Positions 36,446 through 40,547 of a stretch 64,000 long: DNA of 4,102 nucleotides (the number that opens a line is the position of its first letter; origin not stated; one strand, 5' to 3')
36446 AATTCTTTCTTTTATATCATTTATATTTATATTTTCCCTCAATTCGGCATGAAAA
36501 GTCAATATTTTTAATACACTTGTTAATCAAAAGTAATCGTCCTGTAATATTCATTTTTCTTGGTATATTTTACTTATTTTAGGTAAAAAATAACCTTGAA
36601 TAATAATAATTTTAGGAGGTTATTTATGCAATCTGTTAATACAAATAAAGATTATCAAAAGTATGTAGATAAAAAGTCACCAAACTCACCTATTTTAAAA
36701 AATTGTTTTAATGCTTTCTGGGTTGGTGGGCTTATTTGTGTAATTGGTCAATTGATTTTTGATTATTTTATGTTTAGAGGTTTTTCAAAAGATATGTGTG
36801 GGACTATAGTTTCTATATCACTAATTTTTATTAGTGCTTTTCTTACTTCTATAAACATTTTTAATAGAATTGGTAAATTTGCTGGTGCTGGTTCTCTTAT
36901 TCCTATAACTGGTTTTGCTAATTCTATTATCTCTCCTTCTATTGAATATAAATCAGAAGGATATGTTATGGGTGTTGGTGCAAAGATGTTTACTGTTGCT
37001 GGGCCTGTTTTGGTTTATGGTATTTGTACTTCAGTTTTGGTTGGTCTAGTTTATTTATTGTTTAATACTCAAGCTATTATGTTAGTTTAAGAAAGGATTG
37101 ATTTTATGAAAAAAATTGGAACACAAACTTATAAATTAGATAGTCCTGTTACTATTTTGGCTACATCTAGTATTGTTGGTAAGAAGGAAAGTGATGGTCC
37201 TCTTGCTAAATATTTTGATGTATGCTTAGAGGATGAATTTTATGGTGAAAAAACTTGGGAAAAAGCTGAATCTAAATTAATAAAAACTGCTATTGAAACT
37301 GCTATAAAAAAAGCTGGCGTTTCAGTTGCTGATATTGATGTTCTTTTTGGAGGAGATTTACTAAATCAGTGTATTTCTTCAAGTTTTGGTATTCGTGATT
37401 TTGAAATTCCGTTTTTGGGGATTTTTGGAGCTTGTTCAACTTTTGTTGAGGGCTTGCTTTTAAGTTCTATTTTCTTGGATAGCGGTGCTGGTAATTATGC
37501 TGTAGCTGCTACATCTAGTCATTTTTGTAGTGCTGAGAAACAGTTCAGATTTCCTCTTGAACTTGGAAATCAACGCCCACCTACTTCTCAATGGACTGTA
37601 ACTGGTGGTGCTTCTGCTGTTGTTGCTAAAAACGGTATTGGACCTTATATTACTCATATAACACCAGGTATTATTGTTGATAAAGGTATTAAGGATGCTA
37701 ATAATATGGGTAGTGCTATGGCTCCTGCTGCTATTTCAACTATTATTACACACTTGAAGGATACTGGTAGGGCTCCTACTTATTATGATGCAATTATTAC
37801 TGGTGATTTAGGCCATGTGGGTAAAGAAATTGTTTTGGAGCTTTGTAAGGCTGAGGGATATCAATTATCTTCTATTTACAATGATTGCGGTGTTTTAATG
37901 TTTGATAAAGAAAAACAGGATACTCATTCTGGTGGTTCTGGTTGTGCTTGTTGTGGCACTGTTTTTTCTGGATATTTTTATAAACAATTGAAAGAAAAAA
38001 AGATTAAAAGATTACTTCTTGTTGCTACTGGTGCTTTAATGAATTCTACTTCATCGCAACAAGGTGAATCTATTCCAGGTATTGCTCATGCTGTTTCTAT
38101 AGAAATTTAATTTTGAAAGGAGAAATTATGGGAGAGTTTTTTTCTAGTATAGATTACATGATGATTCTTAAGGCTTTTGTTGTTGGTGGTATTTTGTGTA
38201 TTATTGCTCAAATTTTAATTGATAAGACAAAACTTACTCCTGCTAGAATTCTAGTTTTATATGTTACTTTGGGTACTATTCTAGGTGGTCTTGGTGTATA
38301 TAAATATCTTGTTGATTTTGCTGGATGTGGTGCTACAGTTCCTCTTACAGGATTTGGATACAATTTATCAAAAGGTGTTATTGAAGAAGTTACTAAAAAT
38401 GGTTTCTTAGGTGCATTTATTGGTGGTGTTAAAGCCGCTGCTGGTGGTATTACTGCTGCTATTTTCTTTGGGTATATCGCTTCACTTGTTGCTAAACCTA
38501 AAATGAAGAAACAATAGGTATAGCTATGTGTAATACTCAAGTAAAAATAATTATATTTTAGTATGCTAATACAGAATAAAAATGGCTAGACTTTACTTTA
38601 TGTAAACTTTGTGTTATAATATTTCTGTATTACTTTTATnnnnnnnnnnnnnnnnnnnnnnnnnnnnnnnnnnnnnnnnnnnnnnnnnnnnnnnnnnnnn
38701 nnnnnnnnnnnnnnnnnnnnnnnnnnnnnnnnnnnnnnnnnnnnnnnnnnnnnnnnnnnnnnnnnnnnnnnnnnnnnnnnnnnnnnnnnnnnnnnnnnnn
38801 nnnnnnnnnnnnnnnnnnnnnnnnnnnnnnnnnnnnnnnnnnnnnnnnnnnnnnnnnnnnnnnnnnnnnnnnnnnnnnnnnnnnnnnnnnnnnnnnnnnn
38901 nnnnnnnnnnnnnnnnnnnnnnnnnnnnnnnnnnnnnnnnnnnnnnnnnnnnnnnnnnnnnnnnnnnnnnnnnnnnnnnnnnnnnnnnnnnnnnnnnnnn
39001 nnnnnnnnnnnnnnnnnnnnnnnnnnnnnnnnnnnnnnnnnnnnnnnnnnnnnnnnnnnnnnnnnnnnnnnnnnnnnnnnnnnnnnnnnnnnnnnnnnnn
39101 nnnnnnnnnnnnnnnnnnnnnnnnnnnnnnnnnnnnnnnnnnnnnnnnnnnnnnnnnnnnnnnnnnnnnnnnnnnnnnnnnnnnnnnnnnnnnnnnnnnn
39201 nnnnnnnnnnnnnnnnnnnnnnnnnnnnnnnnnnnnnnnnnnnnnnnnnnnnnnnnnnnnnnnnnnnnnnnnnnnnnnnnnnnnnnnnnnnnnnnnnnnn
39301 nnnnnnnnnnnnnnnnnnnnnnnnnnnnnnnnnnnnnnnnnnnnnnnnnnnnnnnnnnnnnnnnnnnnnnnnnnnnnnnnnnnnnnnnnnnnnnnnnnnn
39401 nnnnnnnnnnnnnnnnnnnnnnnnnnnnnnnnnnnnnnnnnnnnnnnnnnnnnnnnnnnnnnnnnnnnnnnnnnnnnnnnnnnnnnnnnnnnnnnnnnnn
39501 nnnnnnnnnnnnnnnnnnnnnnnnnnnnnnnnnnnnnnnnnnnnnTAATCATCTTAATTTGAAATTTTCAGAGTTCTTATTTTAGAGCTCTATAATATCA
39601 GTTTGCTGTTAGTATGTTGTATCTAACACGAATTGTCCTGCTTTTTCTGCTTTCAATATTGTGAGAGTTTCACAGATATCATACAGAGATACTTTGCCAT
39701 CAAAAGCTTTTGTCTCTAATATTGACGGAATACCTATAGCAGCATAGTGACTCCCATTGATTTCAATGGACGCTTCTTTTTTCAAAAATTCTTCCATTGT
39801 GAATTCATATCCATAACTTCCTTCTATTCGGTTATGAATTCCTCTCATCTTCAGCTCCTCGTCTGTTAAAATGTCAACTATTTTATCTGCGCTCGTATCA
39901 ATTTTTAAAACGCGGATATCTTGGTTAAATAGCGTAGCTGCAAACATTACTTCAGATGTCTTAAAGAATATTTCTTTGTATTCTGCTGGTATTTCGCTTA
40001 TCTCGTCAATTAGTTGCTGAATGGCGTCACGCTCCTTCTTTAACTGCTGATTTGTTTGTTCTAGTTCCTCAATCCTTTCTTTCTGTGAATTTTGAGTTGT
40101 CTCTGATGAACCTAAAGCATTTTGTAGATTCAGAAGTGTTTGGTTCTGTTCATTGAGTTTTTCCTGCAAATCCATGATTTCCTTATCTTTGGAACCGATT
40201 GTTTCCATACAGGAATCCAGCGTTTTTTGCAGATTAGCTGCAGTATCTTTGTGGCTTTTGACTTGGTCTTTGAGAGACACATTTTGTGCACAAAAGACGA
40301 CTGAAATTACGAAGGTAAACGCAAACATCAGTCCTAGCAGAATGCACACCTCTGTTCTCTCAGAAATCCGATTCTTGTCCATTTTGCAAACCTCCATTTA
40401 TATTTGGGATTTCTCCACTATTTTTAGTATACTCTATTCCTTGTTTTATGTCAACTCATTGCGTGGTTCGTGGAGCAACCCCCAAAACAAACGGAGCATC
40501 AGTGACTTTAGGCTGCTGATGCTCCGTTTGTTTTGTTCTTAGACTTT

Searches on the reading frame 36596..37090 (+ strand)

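Call 15: search_protein_families(library=pfam, proteins=[window:36596-37090:+], max_evalue=0.001)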
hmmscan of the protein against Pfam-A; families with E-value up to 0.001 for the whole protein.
window:36596-37090:+ (164 aa): 1 family
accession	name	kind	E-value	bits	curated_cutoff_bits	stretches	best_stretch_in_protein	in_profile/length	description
PF03862.18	SpoVAC_SpoVAEB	-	1.9e-41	141.4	25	1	36-152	1-117/117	SpoVAC/SpoVAEB sporulation membrane protein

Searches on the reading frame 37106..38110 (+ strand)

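Call 15: search_protein_families(library=pfam, proteins=[window:37106-38110:+], max_evalue=0.001)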
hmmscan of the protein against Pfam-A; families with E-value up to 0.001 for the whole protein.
window:37106-38110:+ (334 aa): 1 family
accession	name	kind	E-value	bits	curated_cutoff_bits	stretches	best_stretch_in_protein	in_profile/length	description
PF07451.17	SpoVAD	-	1.5e-149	497.6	22.1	1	5-333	1-329/329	Stage V sporulation protein AD (SpoVAD)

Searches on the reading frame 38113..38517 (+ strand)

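Call 15: search_protein_families(library=pfam, proteins=[window:38113-38517:+], max_evalue=0.001)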
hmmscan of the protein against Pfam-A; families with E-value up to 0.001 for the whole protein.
window:38113-38517:+ (134 aa): 1 family
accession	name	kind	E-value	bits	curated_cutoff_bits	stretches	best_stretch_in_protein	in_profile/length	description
PF03862.18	SpoVAC_SpoVAEB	-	1.3e-35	122.6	25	1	18-126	2-117/117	SpoVAC/SpoVAEB sporulation membrane protein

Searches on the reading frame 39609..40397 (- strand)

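Call 15: search_protein_families(library=pfam, proteins=[window:39609-40397:-], max_evalue=0.001)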
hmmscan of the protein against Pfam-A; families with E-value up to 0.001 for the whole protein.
window:39609-40397:- (262 aa): 1 family
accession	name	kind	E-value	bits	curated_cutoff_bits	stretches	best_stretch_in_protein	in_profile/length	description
PF11932.13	DUF3450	-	0.00041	20.2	32.6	1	33-133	7-105/241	Protein of unknown function (DUF3450)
